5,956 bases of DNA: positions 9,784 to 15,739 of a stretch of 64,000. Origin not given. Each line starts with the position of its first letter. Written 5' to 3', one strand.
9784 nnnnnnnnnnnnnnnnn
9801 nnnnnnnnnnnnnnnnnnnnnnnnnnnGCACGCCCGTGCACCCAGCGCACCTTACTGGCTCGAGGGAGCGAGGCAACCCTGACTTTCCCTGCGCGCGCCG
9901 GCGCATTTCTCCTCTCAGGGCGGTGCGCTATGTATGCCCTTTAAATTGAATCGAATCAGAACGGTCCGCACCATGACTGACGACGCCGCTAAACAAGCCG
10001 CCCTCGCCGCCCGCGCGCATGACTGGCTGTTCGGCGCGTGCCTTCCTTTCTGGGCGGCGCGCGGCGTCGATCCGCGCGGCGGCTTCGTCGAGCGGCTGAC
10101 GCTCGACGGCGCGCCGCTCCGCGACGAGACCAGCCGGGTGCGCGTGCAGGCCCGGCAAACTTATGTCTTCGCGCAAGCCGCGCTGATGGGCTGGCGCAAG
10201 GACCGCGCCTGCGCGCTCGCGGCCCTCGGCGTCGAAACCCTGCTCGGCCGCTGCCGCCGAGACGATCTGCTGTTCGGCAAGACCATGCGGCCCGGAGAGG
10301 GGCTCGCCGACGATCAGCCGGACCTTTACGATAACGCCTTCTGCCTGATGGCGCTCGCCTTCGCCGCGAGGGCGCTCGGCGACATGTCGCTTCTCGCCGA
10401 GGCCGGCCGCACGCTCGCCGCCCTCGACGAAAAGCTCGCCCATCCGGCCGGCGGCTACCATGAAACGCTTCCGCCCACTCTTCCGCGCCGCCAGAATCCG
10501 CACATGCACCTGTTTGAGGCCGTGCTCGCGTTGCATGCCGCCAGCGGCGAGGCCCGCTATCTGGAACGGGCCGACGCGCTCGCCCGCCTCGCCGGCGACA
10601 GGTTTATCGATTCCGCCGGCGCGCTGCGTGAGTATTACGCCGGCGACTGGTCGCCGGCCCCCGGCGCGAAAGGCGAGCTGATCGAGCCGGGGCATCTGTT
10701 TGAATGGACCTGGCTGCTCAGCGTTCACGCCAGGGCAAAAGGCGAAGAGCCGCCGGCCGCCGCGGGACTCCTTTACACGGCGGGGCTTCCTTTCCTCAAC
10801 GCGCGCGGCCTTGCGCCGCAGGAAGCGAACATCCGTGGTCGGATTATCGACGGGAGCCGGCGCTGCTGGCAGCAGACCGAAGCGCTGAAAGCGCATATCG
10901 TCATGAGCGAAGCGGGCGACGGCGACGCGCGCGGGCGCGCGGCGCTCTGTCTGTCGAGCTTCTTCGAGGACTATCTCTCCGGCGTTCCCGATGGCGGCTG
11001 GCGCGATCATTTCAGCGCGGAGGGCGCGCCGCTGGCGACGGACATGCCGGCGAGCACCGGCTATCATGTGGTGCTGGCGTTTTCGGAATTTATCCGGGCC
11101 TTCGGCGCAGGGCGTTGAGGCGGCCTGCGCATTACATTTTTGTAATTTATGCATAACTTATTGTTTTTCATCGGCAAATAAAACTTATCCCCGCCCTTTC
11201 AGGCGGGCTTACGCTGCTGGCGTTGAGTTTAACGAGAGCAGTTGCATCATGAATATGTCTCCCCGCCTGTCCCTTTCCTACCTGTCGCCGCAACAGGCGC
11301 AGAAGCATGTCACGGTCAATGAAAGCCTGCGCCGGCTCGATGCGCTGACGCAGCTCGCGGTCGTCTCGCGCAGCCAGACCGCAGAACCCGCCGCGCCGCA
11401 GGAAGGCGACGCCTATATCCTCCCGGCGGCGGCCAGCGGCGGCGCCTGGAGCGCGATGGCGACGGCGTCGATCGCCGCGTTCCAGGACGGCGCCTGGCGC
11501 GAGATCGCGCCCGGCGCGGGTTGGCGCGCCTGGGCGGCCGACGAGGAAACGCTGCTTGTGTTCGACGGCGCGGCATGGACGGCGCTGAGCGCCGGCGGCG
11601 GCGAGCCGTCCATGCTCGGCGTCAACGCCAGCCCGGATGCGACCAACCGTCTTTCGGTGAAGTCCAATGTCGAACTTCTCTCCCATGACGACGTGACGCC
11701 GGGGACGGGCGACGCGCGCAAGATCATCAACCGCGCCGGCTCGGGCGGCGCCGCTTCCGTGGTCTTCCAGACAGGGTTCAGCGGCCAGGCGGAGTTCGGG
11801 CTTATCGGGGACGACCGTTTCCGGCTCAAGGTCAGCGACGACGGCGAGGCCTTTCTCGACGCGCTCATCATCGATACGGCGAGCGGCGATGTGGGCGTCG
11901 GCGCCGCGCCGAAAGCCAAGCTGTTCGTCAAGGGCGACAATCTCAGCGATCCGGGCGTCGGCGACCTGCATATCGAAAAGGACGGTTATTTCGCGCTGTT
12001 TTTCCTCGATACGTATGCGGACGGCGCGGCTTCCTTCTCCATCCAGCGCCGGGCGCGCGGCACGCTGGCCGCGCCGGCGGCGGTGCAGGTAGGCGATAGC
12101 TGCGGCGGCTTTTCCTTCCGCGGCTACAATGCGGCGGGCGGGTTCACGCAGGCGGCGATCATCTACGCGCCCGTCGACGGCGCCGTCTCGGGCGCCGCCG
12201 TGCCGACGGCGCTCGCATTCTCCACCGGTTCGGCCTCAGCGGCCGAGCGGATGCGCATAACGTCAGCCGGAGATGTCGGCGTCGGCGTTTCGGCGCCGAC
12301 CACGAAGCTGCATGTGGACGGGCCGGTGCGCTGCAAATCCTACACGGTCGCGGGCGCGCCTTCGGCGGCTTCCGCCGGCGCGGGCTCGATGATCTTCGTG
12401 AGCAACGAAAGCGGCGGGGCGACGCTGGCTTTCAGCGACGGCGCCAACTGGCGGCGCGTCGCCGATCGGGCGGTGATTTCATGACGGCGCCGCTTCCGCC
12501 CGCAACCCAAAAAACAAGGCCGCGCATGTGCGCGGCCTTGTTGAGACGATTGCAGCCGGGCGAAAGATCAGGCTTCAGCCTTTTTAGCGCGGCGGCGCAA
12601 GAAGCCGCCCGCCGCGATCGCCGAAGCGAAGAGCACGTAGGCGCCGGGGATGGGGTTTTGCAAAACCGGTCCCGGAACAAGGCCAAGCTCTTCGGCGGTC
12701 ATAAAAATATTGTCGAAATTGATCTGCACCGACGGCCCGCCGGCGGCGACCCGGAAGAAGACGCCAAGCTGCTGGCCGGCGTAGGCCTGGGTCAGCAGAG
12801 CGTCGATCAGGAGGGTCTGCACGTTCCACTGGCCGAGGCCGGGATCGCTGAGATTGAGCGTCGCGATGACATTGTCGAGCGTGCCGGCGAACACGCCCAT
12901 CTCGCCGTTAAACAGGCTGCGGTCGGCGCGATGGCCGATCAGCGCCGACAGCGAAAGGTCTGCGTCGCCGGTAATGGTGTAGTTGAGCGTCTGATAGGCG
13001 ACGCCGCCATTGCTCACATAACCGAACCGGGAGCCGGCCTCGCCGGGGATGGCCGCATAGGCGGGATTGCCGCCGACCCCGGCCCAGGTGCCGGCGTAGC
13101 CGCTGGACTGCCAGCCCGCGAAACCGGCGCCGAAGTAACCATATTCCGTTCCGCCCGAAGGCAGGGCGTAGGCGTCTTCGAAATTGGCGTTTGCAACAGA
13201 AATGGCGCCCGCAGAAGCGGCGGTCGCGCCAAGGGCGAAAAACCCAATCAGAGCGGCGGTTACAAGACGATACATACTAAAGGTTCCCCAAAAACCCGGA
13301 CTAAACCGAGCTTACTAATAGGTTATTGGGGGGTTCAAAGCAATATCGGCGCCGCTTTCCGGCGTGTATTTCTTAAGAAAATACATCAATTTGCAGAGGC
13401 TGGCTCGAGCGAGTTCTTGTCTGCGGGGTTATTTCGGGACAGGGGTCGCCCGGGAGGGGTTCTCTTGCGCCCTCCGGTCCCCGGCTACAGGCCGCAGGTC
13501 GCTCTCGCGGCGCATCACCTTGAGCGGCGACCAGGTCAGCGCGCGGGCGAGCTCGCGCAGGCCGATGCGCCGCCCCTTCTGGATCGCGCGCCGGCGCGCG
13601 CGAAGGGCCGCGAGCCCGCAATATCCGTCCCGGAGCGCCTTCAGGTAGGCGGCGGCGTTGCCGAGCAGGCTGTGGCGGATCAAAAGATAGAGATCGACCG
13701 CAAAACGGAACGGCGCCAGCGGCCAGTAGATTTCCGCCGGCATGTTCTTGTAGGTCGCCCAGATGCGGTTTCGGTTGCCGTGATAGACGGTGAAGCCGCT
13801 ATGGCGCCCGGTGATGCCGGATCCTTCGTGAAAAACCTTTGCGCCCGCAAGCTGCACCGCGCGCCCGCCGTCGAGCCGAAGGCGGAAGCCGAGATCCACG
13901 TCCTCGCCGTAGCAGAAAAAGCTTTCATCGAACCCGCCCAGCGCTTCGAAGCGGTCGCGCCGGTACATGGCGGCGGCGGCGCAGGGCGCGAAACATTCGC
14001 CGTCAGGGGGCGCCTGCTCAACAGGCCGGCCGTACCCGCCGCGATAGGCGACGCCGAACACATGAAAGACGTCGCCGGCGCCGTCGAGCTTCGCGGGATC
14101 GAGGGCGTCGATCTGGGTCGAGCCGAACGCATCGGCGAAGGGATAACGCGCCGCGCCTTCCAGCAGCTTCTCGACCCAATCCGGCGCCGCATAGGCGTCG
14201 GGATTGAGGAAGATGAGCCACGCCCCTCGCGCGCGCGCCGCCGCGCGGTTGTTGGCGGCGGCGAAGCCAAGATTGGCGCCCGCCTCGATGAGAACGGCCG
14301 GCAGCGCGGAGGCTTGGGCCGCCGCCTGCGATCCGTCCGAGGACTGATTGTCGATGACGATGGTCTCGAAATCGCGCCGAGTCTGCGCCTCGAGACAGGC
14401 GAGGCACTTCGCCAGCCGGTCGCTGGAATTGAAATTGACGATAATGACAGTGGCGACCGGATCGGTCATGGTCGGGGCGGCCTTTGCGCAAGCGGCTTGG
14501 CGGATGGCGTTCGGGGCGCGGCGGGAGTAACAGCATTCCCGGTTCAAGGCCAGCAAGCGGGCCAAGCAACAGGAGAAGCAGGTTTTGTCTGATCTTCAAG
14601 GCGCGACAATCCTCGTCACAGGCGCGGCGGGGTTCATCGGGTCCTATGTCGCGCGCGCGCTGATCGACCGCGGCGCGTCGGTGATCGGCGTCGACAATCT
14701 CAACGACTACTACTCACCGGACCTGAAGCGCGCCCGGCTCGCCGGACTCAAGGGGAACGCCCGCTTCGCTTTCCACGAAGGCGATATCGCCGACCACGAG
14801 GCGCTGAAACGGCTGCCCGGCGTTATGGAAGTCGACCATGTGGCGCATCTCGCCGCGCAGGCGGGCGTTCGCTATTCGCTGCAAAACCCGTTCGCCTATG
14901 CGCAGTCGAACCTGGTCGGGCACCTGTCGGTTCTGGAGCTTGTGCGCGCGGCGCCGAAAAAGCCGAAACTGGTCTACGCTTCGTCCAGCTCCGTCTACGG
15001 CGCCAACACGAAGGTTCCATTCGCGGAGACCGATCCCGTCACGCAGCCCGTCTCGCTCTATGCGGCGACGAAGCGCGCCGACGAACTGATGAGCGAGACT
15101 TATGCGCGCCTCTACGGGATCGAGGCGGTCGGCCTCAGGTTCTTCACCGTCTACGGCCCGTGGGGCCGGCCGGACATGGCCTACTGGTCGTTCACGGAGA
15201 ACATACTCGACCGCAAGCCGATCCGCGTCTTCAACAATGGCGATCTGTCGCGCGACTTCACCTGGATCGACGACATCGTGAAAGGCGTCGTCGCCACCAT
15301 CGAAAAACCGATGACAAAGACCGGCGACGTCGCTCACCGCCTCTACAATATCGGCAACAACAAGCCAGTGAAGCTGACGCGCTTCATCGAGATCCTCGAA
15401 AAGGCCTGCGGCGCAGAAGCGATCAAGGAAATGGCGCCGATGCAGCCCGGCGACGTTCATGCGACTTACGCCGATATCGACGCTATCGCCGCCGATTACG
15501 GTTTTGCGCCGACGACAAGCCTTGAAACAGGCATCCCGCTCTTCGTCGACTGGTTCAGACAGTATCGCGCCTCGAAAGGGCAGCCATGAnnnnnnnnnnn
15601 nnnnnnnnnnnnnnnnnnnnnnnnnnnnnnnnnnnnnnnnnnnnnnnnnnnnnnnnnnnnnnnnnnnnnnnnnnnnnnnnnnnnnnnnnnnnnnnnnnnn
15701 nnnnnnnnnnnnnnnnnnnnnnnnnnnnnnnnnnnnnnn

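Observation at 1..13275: Candidate undescribed glycan-tailoring and cross-linking system (amidotransferases + Cys-His-Asp enzyme + methyltransferase + sorted surface protein)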

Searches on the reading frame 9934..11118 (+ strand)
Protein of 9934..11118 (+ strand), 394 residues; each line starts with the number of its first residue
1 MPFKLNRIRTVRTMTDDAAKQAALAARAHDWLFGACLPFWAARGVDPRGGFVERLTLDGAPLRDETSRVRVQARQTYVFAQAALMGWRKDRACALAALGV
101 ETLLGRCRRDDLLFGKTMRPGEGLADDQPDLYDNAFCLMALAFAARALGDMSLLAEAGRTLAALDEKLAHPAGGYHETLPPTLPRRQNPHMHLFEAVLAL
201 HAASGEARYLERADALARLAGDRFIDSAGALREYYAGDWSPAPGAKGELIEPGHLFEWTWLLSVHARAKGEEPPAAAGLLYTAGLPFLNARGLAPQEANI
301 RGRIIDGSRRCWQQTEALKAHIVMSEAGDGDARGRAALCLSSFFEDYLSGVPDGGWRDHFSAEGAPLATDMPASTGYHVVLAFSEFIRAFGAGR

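Call 3: search_protein_families(library=pfam, proteins=[window:9934-11118:+], max_evalue=0.01)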
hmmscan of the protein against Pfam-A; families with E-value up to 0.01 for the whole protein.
window:9934-11118:+ (394 aa): 1 family
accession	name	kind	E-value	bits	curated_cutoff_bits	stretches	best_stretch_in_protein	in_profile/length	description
PF07221.17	GlcNAc_2-epim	-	5.6e-57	194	23.4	1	50-382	1-347/347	N-acylglucosamine 2-epimerase (GlcNAc 2-epimerase)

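Call 11: search_protein_families(library=ncbifam, proteins=[window:9934-11118:+], max_evalue=0.01)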
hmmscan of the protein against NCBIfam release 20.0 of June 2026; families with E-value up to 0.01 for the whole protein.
window:9934-11118:+ (394 aa): 2 families
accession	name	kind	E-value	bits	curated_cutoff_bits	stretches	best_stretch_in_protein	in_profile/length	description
NF052547.1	AcylGsamEpipAGE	equivalog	4.1e-09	35.9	600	1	24-263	4-245/384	n-acyl-d-glucosamine 2-epimerase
NF051846.1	ManIsomPseudo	equivalog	8.5e-06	24.9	600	1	50-262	29-252/401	D-mannose isomerase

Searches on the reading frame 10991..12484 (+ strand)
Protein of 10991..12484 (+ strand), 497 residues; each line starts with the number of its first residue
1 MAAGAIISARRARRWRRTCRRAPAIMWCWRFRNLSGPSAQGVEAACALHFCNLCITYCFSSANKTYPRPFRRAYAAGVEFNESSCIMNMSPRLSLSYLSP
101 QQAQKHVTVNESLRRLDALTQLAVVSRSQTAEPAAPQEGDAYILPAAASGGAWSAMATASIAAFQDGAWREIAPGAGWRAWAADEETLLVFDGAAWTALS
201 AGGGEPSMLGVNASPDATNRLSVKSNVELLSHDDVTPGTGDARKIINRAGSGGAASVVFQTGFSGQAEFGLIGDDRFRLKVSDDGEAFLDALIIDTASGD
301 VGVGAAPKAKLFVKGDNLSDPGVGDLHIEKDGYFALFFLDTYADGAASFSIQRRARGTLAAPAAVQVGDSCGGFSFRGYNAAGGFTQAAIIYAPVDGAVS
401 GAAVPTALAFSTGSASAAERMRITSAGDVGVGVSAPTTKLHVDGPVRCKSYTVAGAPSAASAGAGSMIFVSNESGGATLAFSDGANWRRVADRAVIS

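Call 3: search_protein_families(library=pfam, proteins=[window:10991-12484:+], max_evalue=0.01)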
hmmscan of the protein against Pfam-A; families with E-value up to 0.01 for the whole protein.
window:10991-12484:+ (497 aa): 1 family
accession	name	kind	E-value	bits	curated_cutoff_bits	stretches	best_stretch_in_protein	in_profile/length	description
PF10983.13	DUF2793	-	3.8e-28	97.6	27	1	109-196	1-86/87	Protein of unknown function (DUF2793)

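Call 77: search_protein_families(library=phrogs, proteins=[window:11249-12484:+], max_evalue=0.001)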
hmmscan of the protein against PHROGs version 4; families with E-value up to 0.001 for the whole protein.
window:11249-12484:+ (411 aa): 9 families
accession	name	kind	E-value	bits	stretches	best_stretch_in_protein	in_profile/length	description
phrog_13925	-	unknown function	2.6e-46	159.3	2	1-115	1-113/640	-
phrog_25093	-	unknown function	1.4e-39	137.4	1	1-238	5-237/564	-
phrog_15388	-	unknown function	4.8e-38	132.4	1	3-215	3-216/345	-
phrog_5363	-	unknown function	1.7e-29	104.4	1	3-118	7-121/245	-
phrog_7049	-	tail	5e-15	56.7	1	23-117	26-118/246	tail fiber protein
phrog_9942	-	tail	1.5e-14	54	1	255-359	566-676/1178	tail fiber protein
phrog_21978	-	unknown function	7e-13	50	1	24-113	26-115/220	-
phrog_18345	-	tail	1.3e-10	41.3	2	263-341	705-783/956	tail fiber protein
phrog_35360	-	tail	2.2e-07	31.5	1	22-113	25-112/260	tail fiber protein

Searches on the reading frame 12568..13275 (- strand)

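Call 3: search_protein_families(library=pfam, proteins=[window:12568-13275:-], max_evalue=0.01)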
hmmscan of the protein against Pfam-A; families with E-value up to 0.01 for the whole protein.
window:12568-13275:- (235 aa): 1 family
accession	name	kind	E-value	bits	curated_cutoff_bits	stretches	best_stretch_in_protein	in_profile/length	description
PF22825.2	HpiC1-like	-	3.3e-13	50.5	27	1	24-192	2-173/174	HpiC1 cyclase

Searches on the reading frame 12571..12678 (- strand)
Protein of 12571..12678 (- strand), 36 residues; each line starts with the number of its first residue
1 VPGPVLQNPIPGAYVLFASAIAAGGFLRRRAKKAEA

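Call 76: search_protein_families(library=ncbifam, proteins=[window:12571-12678:-], max_evalue=10)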
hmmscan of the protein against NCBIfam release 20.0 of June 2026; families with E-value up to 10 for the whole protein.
seq(36 aa): 1 family
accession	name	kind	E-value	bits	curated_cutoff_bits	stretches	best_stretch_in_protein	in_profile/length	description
NF038356.1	actino_DLW39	hypoth_equivalog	0.1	12.5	24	1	15-35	4-24/38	DLW-39 family protein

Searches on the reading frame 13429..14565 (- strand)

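Call 4: search_protein_families(library=pfam, proteins=[window:13429-14565:-], max_evalue=0.01)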
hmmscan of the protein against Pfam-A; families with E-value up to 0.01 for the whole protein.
window:13429-14565:- (378 aa): 5 families
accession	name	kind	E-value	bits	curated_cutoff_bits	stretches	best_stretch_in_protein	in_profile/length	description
PF00535.33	Glycos_transf_2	-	1.6e-24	87.1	23.3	1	39-207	1-165/168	Glycosyl transferase family 2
PF10111.15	Glyco_tranf_2_2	-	9.6e-10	38.8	27.3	1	63-136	27-104/276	Glycosyltransferase like family 2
PF13641.12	Glyco_tranf_2_3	-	5.8e-09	36.7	27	1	38-252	3-213/230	Glycosyltransferase like family 2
PF13632.12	Glyco_trans_2_3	-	0.0001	22.7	27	1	193-252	71-128/198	Glycosyl transferase family group 2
PF02709.20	Glyco_transf_7C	-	0.003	17.6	23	1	199-237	24-63/78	N-terminal domain of galactosyltransferase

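Call 11: search_protein_families(library=ncbifam, proteins=[window:13429-14565:-], max_evalue=0.01)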
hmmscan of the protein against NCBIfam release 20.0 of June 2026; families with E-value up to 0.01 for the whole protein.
window:13429-14565:- (378 aa): 16 families
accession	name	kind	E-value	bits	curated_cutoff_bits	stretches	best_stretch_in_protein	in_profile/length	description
NF041875.1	EPS_EpsD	equivalog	5.6e-20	72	370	2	40-135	3-101/325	exopolysaccharide biosynthesis glycosyltransferase EpsD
TIGR03965.1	mycofact_glyco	equivalog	2.2e-18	66.4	280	1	32-247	70-281/467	mycofactocin biosynthesis glycosyltransferase MftF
TIGR04283.1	glyco_like_mftF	equivalog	3.8e-13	49.5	182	1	39-136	2-95/221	TIGR04283 family arsenosugar biosynthesis glycosyltransferase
NF038302.1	EPS_HpsE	equivalog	4.6e-13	48.8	300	1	39-153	4-126/307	hormogonium polysaccharide biosynthesis glycosyltransferase HpsE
NF007482.0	PRK10073.1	equivalog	3.9e-12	45.8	423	1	38-138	8-110/334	glycosyltransferase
NF047683.1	TeichurnBiosyTuaG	equivalog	1e-09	38.5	400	1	34-150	4-123/252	teichuronic acid biosynthesis protein TuaG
NF050819.1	PolSacchBiosHfsG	equivalog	7.9e-09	35.1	500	1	41-229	16-201/302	polysaccharide biosynthesis protein HfsG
NF041394.1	GtaseAglG_Halo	equivalog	1.7e-07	30.8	440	1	45-217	12-179/304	glucosyl-dolichyl phosphate glucuronosyltransferase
NF045692.1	OglycostaseCruG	equivalog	1.3e-06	27.6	600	1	34-86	37-91/386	2'-O-glycosyltransferase CruG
TIGR03937.1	PgaC_IcaA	equivalog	1.5e-06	27.4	422.3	1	29-131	38-143/407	poly-beta-1,6-N-acetyl-D-glucosamine synthase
NF050113.1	gal_furan_GlfT1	equivalog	7.9e-06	25.4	330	1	40-229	3-189/290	galactofuranosyltransferase GlfT1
NF053739.1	GlytfEpsEBac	equivalog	3.2e-05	23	450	1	38-239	3-195/265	glycosyltransferase EpsE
TIGR03111.1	glyc2_xrt_Gpos1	hypoth_equivalog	3.5e-05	22.8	363.95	1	28-135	41-153/439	TIGR03111 family XrtG-associated glycosyltransferase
NF050050.1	ProtGlycPglI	equivalog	0.00012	21.6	500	1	36-138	2-108/306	GalNAc(5)-diNAcBac-PP-undecaprenol beta-1,3-glucosyltransferase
TIGR04195.1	S_glycosyl_SunS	equivalog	0.0063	15.4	350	1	35-127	56-145/421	SunS family peptide S-glycosyltransferase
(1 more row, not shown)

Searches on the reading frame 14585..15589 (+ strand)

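Call 4: search_protein_families(library=pfam, proteins=[window:14585-15589:+], max_evalue=0.01)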
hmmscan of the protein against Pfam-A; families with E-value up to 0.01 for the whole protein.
window:14585-15589:+ (334 aa): 8 families
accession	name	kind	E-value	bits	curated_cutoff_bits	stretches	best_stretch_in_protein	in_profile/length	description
PF01370.27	Epimerase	-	2.1e-57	194.7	20.9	1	9-257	1-240/240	NAD dependent epimerase/dehydratase family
PF16363.11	GDP_Man_Dehyd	-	8.2e-54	183.7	27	1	10-317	1-329/332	GDP-mannose 4,6 dehydratase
PF04321.23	RmlD_sub_bind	-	1.3e-15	57.7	27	1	8-285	2-240/287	RmlD substrate binding domain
PF01073.25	3Beta_HSD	-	4.6e-13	49.3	22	1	10-279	1-272/280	3-beta hydroxysteroid dehydrogenase/isomerase family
PF02719.21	Polysacc_synt_2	-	5.3e-11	42.7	20.2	1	9-248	1-224/293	Polysaccharide biosynthesis protein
PF07993.18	NAD_binding_4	-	1.1e-06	28.5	20.1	1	74-169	82-173/258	Male sterility protein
PF00106.31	adh_short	-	9.8e-06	25.6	26.6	1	8-109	2-108/195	short chain dehydrogenase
PF08659.16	KR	-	1.7e-05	25.2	22.6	1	7-143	1-146/180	KR domain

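Call 76: search_protein_families(library=ncbifam, proteins=[window:14585-15589:+], max_evalue=10)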
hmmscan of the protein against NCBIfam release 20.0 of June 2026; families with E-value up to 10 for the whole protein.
window:14585-15589:+ (334 aa): 147 families (the best 25 are shown)
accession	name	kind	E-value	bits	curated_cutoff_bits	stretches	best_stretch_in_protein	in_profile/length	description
TIGR01181.1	dTDP_gluc_dehyt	equivalog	1.2e-44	152.7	365.1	1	9-329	2-316/321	dTDP-glucose 4,6-dehydratase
TIGR01179.1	galE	equivalog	2.3e-44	151.6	262.3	2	9-191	2-178/332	UDP-glucose 4-epimerase GalE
NF011728.1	PRK15181.1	equivalog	3.8e-35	121.5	760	1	9-324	18-337/348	Vi polysaccharide biosynthesis UDP-N-acetylglucosaminuronic acid C-4 epimerase TviC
TIGR04180.1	EDH_00030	hypoth_equivalog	1e-31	110.2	475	1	9-279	1-260/297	NAD-dependent 4,6-dehydratase LegB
NF007956.0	PRK10675.1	subfamily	3.9e-31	108.4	394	2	8-165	2-155/338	UDP-glucose 4-epimerase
TIGR02197.1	heptose_epim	equivalog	3e-30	105.5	274.6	1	9-325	1-314/316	ADP-glyceromanno-heptose 6-epimerase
NF007582.0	PRK10217.1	equivalog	4.5e-30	104.9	698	1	8-304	3-293/355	dTDP-glucose 4,6-dehydratase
NF007490.0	PRK10084.1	subfamily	7.8e-28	97.5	649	1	9-325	3-335/361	dTDP-glucose 4,6-dehydratase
TIGR02622.1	CDP_4_6_dhtase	equivalog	2.4e-23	82.9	278.45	2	5-177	3-172/352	CDP-glucose 4,6-dehydratase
NF043036.1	ErythonDh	equivalog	5.3e-22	78.4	325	1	9-213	3-202/321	D-erythronate dehydrogenase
NF042422.1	oxyalk_red_OleD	equivalog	5.4e-20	72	580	1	8-286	2-261/329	2-alkyl-3-oxoalkanoate reductase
TIGR01472.1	gmd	equivalog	1.7e-18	66.9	415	1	9-183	3-179/342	GDP-mannose 4,6-dehydratase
NF042423.1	oxyalk_red_Shew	equivalog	2.9e-15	56.2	580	1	8-271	10-253/331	2-alkyl-3-oxoalkanoate reductase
NF008872.0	PRK11908.1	equivalog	4.3e-15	55.6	294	1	9-260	4-255/349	bifunctional UDP-4-keto-pentose/UDP-xylose synthase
NF008360.0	PRK11150.1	equivalog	8.2e-12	44.9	452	1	9-237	2-223/310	ADP-glyceromanno-heptose 6-epimerase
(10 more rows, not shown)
